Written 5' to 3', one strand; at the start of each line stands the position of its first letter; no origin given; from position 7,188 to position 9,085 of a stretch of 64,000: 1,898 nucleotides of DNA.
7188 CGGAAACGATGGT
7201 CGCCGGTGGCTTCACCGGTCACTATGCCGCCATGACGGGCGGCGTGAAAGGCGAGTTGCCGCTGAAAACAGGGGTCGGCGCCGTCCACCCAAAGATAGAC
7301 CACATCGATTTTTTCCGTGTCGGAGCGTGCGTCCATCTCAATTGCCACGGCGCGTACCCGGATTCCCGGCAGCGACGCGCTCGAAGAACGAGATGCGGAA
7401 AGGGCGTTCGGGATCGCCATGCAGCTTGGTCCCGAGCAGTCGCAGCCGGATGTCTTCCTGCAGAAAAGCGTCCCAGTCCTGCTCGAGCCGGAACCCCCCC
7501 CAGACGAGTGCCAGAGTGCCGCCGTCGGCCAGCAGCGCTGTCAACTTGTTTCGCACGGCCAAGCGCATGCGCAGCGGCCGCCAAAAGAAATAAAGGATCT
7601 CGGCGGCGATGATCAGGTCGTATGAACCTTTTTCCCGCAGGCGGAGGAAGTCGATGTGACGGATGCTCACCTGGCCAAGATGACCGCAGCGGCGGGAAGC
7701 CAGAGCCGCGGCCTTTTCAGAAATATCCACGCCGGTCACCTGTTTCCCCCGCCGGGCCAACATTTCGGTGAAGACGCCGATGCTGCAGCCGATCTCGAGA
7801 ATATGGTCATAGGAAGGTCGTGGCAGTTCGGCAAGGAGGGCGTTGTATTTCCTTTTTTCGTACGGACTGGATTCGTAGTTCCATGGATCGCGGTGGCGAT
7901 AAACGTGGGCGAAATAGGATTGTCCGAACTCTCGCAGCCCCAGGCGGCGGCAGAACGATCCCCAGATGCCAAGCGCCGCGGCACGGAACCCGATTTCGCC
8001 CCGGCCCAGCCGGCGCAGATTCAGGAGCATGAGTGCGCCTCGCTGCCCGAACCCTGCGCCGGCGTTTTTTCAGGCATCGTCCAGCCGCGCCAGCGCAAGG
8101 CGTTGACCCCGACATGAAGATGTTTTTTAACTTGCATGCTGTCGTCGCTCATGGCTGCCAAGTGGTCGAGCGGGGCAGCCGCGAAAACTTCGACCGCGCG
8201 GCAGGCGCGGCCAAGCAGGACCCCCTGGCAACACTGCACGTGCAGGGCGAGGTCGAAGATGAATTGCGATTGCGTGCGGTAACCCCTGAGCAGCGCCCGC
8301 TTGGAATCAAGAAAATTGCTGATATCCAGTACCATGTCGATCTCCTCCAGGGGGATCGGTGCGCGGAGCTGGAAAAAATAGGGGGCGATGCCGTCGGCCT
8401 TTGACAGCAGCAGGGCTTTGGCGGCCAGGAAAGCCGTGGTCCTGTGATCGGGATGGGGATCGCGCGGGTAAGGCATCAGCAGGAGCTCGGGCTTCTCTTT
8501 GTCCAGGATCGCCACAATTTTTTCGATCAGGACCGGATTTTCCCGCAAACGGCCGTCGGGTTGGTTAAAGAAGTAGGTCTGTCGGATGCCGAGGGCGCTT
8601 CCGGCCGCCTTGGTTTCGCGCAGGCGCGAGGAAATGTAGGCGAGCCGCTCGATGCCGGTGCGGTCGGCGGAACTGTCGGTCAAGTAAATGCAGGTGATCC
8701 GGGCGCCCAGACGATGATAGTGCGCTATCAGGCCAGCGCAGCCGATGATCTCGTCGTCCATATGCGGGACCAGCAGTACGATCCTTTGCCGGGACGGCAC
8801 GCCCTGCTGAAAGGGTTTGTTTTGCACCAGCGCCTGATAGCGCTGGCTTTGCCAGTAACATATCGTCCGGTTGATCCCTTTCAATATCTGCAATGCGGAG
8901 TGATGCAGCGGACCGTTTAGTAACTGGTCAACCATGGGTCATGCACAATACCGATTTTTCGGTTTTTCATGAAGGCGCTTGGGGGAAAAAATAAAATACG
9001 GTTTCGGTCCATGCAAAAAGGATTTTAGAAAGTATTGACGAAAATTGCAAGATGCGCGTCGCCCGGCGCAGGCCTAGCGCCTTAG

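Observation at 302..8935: Stealth-centred phosphoglycan synthesis/export operon with an unusual accessory gene set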

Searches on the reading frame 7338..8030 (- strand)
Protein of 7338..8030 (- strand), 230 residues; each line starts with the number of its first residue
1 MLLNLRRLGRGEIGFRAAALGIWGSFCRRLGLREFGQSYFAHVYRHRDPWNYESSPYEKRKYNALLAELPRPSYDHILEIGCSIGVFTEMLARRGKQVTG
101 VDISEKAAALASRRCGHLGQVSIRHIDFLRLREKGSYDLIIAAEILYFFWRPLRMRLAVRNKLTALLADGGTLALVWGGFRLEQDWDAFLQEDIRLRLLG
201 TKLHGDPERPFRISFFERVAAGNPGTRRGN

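Call 5: search_protein_families(library=pfam, proteins=[window:7338-8030:-], max_evalue=0.01)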
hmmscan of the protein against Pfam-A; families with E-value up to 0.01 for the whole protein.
window:7338-8030:- (230 aa): 9 families
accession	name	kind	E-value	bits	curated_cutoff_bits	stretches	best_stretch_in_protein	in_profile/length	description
PF05401.17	NodS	-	1.3e-23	84.4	24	1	46-173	15-142/201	Nodulation protein S (NodS)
PF13649.12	Methyltransf_25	-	5.5e-14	53.1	27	1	77-170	1-96/97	Methyltransferase domain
PF08242.18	Methyltransf_12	-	3.7e-13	50.5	30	1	78-173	1-98/98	Methyltransferase domain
PF08241.18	Methyltransf_11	-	7.4e-12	46.2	21.2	1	78-173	1-93/95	Methyltransferase domain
PF13489.12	Methyltransf_23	-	7.7e-09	35.9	27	1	60-173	7-114/164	Methyltransferase domain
PF13847.12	Methyltransf_31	-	5.2e-07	29.9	27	1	76-153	6-87/145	Methyltransferase domain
PF05175.20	MTS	-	8.8e-06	25.9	23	1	64-141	22-103/170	Methyltransferase small domain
PF02353.26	CMAS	-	0.00018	21.4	27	1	60-146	49-137/273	Mycolic acid cyclopropane synthetase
PF01728.25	FtsJ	-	0.0028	18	24.1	1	75-141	23-96/181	FtsJ-like methyltransferase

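Call 6: search_protein_families(library=ncbifam, proteins=[window:7338-8030:-], max_evalue=0.01)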
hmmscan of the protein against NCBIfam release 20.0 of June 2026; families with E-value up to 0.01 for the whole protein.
window:7338-8030:- (230 aa): 30 families (the best 25 are shown)
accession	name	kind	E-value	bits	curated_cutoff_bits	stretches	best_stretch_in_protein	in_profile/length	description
NF041650.1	nod_mtase_NodS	equivalog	7.1e-23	81.3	300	1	46-174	10-138/190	nodulation methyltransferase NodS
NF043040.1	corrin_prot_MT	hypoth_equivalog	6.1e-12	45.4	180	1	62-175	31-147/216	corrinoid protein-associated methyltransferase CpaM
TIGR01983.1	UbiG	equivalog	4.5e-09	35.9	102.95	1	75-152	51-132/228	bifunctional 2-polyprenyl-6-hydroxyphenol methylase/3-demethylubiquinol 3-O-methyltransferase UbiG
TIGR02021.1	BchM-ChlM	equivalog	6.6e-09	35.5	158.9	1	69-149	48-131/218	magnesium protoporphyrin IX methyltransferase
TIGR02072.1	BioC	equivalog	1e-07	32.1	184.95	1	65-146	23-107/244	malonyl-ACP O-methyltransferase BioC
NF000499.2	Erm23S_rRNA_broad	equivalog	2.9e-07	30.1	212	1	64-132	14-82/244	23S ribosomal RNA methyltransferase Erm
NF008686.0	PRK11705.1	equivalog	8.4e-07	28.4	400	1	75-142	169-234/383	cyclopropane fatty acyl phospholipid synthase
NF002463.0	PRK01683.1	equivalog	1.5e-06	28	297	1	60-175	18-128/258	trans-aconitate 2-methyltransferase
NF010703.0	PRK14103.1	equivalog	1.6e-06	27.7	320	1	57-176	13-125/256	trans-aconitate 2-methyltransferase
TIGR00755.1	ksgA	equivalog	2e-06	27.3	171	1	66-138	22-94/256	16S rRNA (adenine(1518)-N(6)/adenine(1519)-N(6))-dimethyltransferase RsmA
NF011529.0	PRK14968.1-3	equivalog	3e-06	26.8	162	1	65-141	25-103/198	putative methyltransferase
TIGR04345.1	ovoA_Cterm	equivalog_domain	4.3e-06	26.4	170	1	64-110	32-78/242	putative 4-mercaptohistidine N1-methyltransferase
NF041820.1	daptide_MTase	equivalog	6.3e-06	25.8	175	1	66-143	29-111/243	daptide-type RiPP biosynthesis methyltransferase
TIGR04290.1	meth_Rta_06860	hypoth_equivalog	6.5e-06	25.8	300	1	58-159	33-138/226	TIGR04290 family methyltransferase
NF000337.1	erm_SHROVE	exception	2.9e-05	23.5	320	1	66-133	20-88/248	ErmE/ErmH/ErmO/ErmR family 23S rRNA (adenine(2058)-N(6))-methyltransferase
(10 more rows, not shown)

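Call 40: search_solved_structures(query=window:7338-8030:-, max_evalue=0.001, show_alignments=1)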
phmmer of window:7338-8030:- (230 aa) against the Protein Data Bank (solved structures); distinct sequences matched with E-value up to 0.001: 20.
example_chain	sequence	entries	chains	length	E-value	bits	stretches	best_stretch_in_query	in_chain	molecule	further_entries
3ofj_A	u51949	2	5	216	3e-18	69.6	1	46-178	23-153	Nodulation protein S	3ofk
4isc_A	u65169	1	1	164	1.6e-08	37.7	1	57-177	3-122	Methyltransferase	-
6uv6_A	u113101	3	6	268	2.7e-06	30.4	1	61-176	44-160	D-glucose O-methyltransferase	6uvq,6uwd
8rdl_A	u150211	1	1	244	9.6e-06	28.6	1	52-161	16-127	ToxA protein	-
7zgt_A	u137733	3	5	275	1.6e-05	27.9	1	76-124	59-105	Methyltransferase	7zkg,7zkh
7pd7_A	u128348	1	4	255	2.9e-05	27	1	75-143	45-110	Methyltransferase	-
5jdz_A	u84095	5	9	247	4.2e-05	26.5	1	75-170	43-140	Methyl transferase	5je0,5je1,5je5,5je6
5je3_A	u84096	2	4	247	4.2e-05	26.5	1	75-170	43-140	Methyl transferase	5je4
5jdy_A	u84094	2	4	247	4.2e-05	26.5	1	75-170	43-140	Methyl transferase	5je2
8gdu_A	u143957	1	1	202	5.2e-05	26.2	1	40-147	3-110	Methyltransferase domain-containing protein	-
3bus_A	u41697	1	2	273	8.7e-05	25.5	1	63-175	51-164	Methyltransferase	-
3cc8_A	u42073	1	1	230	0.00019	24.3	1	63-154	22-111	Putative methyltransferase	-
1wzn_A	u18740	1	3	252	0.00024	24.1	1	72-171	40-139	SAM-dependent methyltransferase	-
5wp5_A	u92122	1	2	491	0.00024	24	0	55-148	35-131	Phosphomethylethanolamine N-methyltransferase 2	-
6mro_A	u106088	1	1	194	0.00038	23.4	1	40-148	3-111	methyl transferase from Methanosarcina acetivorans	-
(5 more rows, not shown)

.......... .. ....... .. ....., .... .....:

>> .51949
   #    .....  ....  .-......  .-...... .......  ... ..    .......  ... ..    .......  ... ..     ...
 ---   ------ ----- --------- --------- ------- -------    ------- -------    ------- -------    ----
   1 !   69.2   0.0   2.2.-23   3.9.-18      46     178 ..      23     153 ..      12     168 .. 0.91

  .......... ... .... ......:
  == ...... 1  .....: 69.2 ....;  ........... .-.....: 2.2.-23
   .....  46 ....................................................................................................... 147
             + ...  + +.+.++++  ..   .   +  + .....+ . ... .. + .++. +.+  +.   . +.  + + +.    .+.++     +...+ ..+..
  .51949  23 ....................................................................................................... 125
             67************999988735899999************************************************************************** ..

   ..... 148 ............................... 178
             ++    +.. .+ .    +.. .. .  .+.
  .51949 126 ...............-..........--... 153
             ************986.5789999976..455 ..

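Call 44: find_homologous_proteins(query=window:7338-8030:-, max_evalue=1e-15)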
Query window:7338-8030:- (230 aa): 17 proteins with E <= 1e-15 among 5170 candidates.
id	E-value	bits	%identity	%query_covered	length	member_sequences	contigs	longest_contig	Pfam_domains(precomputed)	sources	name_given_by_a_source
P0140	6.1e-150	515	98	100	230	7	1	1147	PF13847.13,PF13489.13,PF05175.21,PF13649.13,PF08241.19,PF08242.19,PF05401.17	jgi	-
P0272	2.9e-123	428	83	99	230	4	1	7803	PF13847.13,PF13489.13,PF02353.27,PF05175.21,PF13649.13,PF08241.19,PF08242.19,PF05401.17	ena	-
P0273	9.9e-122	423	83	100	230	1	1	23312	PF13847.13,PF13489.13,PF05175.21,PF13649.13,PF08241.19,PF08242.19,PF05401.17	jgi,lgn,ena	-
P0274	1.6e-121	422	84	100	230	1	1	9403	PF13847.13,PF13489.13,PF05175.21,PF13649.13,PF08241.19,PF08242.19,PF05401.17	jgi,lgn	jgi:SAM-dependent methyltransferase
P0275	7.1e-102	358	72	100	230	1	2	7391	PF13489.13,PF05175.21,PF13649.13,PF08241.19,PF08242.19,PF05401.17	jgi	jgi:SAM-dependent methyltransferase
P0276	3.8e-100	352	68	100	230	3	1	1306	PF13847.13,PF13489.13,PF05175.21,PF13649.13,PF08241.19,PF08242.19,PF05401.17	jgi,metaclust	metaclust:\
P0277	4.7e-82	293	60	94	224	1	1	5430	PF13847.13,PF13489.13,PF05175.21,PF13649.13,PF08241.19,PF08242.19,PF05401.17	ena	-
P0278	6.2e-61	224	51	93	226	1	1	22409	PF13847.13,PF13489.13,PF05175.21,PF13649.13,PF08241.19,PF08242.19,PF05401.17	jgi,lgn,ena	-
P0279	1.0e-32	132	41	87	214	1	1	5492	PF13847.13,PF13489.13,PF13649.13,PF01739.25,PF08241.19,PF08242.19,PF05401.17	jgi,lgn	jgi:SAM-dependent methyltransferase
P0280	3.8e-27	113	40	82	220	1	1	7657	PF13847.13,PF13489.13,PF05175.21,PF13649.13,PF01739.25,PF08241.19,PF08242.19,PF05401.17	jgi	-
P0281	4.3e-25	107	90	26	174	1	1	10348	PF17101.11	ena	-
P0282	1.5e-24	105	43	61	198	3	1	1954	PF13847.13,PF13489.13,PF05175.21,PF13649.13,PF08241.19,PF08242.19,PF05401.17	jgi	jgi:SAM-dependent methyltransferase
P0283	1.2e-20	92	41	64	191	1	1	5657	PF13489.13,PF13649.13,PF08241.19,PF08242.19,PF05401.17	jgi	jgi:SAM-dependent methyltransferase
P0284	4.0e-20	90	41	61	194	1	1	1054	PF13489.13,PF13649.13,PF08241.19,PF08242.19,PF05401.17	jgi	jgi:trans-aconitate methyltransferase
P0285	1.8e-19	88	39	63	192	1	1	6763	PF13649.13,PF08241.19,PF08242.19,PF05401.17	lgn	-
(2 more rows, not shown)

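Call 45: find_encoding_contigs(protein=P0273, flank=10000, max_places=1)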
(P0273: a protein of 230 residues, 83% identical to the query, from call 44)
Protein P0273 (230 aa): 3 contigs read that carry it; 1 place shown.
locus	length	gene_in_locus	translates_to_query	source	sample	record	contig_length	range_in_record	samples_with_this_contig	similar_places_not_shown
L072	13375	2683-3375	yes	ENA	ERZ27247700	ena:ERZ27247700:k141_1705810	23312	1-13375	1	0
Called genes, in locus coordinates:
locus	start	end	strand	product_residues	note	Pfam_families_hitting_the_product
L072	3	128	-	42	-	?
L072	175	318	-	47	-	-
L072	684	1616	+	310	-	PF01676:Metalloenzyme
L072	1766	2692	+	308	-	PF02585:PIG-L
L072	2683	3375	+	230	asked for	PF05401:NodS, PF13489:Methyltransf_23, PF05175:MTS (weak), PF13847:Methyltransf_31 (weak), PF08241:Methyltransf_11, PF08242:Methyltransf_12, PF13649:Methyltransf_25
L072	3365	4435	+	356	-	PF17101:Stealth_CR1, PF11380:Stealth_CR2, PF17102:Stealth_CR3, PF17103:Stealth_CR4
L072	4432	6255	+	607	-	PF00005:ABC_tran, PF13304:AAA_21 (weak), PF02463:SMC_N (weak)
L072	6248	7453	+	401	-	PF00534:Glycos_transf_1 (faint)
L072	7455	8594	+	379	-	PF00534:Glycos_transf_1 (faint), PF20706:GT4-conflict (weak)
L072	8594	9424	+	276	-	PF04488:Gly_transf_sug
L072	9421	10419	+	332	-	PF13641:Glyco_tranf_2_3, PF00535:Glycos_transf_2, PF10111:Glyco_tranf_2_2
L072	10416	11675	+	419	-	PF00534:Glycos_transf_1, PF13692:Glyco_trans_1_4, PF13524:Glyco_trans_1_2 (weak)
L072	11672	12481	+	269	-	PF03808:Glyco_tran_WecG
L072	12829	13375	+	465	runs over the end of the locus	PF00270:DEAD, PF04851:ResIII (weak), PF00271:Helicase_C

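Call 46: find_encoding_contigs(protein=P0280, flank=10000, max_places=1)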
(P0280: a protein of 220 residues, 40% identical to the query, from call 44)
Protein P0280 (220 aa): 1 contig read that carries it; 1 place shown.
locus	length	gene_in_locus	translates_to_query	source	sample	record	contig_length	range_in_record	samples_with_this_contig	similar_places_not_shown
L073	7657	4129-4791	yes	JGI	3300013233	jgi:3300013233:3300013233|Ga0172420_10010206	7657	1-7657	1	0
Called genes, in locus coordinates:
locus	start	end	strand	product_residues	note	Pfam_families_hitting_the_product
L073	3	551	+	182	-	?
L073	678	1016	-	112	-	PF12728:HTH_17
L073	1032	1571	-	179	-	-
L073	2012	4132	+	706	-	PF00801:PKD, PF18911:PKD_4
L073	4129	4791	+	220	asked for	PF05401:NodS, PF13489:Methyltransf_23 (weak), PF05175:MTS (weak), PF13847:Methyltransf_31, PF08241:Methyltransf_11, PF08242:Methyltransf_12, PF13649:Methyltransf_25, PF01739:CheR (weak)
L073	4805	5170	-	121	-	-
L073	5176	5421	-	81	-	-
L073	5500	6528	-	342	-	PF00291:PALP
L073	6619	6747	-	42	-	-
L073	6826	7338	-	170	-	-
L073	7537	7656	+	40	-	?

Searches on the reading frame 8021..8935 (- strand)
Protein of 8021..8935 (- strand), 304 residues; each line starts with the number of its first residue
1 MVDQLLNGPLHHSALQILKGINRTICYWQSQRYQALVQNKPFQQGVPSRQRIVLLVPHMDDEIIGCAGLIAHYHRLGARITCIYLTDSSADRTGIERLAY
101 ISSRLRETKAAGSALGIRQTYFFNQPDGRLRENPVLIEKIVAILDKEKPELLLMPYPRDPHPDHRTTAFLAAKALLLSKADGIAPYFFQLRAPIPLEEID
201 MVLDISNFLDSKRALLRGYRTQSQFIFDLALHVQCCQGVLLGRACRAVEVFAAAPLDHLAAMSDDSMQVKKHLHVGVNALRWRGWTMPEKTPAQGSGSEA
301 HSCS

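Call 5: search_protein_families(library=pfam, proteins=[window:8021-8935:-], max_evalue=0.01)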
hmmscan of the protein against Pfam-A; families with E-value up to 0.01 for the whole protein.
window:8021-8935:- (304 aa): 1 family
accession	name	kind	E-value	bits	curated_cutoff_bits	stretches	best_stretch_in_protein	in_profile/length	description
PF02585.22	PIG-L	-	2e-25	90.2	28.2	1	54-174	2-128/129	GlcNAc-PI de-N-acetylase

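Call 6: search_protein_families(library=ncbifam, proteins=[window:8021-8935:-], max_evalue=0.01)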
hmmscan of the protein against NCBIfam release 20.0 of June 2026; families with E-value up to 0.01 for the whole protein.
window:8021-8935:- (304 aa): 4 families
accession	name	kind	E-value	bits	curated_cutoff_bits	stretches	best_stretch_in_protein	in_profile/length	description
TIGR04001.1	thiol_BshB1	equivalog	5.1e-22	78.7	182.5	1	53-222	5-178/226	bacillithiol biosynthesis deacetylase BshB1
TIGR04000.1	thiol_BshB2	equivalog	7.3e-12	45.4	195.25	1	51-227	2-189/217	bacillithiol biosynthesis deacetylase BshB2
NF002557.0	PRK02122.1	subfamily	7.5e-06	24.3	384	1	11-89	333-410/653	glucosamine-6-phosphate deaminase-like protein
TIGR03445.1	mycothiol_MshB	equivalog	0.0051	16.7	224.35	0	57-87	5-35/284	N-acetyl-1-D-myo-inositol-2-amino-2-deoxy-alpha-D-glucopyranoside deacetylase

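Call 41: search_solved_structures(query=window:8021-8935:-, max_evalue=0.001, show_alignments=2)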
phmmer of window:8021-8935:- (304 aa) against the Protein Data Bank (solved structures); distinct sequences matched with E-value up to 0.001: 7.
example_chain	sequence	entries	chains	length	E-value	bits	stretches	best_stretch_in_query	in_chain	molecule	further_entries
3wl4_A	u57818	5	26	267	9.1e-15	58.3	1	48-222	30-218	Uncharacterized protein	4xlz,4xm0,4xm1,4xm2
8bgn_A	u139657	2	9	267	4.2e-14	56.1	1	46-180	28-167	Diacetylchitobiose deacetylase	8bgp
8bgo_A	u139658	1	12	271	4.3e-14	56.1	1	46-180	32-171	Diacetylchitobiose deacetylase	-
3we7_A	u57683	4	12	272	3.6e-13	53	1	47-180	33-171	Putative uncharacterized protein PH0499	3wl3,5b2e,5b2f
2ixd_A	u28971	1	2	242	5.4e-12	49.2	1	52-190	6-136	LMBE-RELATED PROTEIN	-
6p2t_A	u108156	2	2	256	2.9e-10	43.5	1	47-225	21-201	N-acetyl-alpha-D-glucosaminyl L-malate deacetylase 1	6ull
1uan_A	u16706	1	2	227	6.5e-08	35.8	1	53-233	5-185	hypothetical protein TT1542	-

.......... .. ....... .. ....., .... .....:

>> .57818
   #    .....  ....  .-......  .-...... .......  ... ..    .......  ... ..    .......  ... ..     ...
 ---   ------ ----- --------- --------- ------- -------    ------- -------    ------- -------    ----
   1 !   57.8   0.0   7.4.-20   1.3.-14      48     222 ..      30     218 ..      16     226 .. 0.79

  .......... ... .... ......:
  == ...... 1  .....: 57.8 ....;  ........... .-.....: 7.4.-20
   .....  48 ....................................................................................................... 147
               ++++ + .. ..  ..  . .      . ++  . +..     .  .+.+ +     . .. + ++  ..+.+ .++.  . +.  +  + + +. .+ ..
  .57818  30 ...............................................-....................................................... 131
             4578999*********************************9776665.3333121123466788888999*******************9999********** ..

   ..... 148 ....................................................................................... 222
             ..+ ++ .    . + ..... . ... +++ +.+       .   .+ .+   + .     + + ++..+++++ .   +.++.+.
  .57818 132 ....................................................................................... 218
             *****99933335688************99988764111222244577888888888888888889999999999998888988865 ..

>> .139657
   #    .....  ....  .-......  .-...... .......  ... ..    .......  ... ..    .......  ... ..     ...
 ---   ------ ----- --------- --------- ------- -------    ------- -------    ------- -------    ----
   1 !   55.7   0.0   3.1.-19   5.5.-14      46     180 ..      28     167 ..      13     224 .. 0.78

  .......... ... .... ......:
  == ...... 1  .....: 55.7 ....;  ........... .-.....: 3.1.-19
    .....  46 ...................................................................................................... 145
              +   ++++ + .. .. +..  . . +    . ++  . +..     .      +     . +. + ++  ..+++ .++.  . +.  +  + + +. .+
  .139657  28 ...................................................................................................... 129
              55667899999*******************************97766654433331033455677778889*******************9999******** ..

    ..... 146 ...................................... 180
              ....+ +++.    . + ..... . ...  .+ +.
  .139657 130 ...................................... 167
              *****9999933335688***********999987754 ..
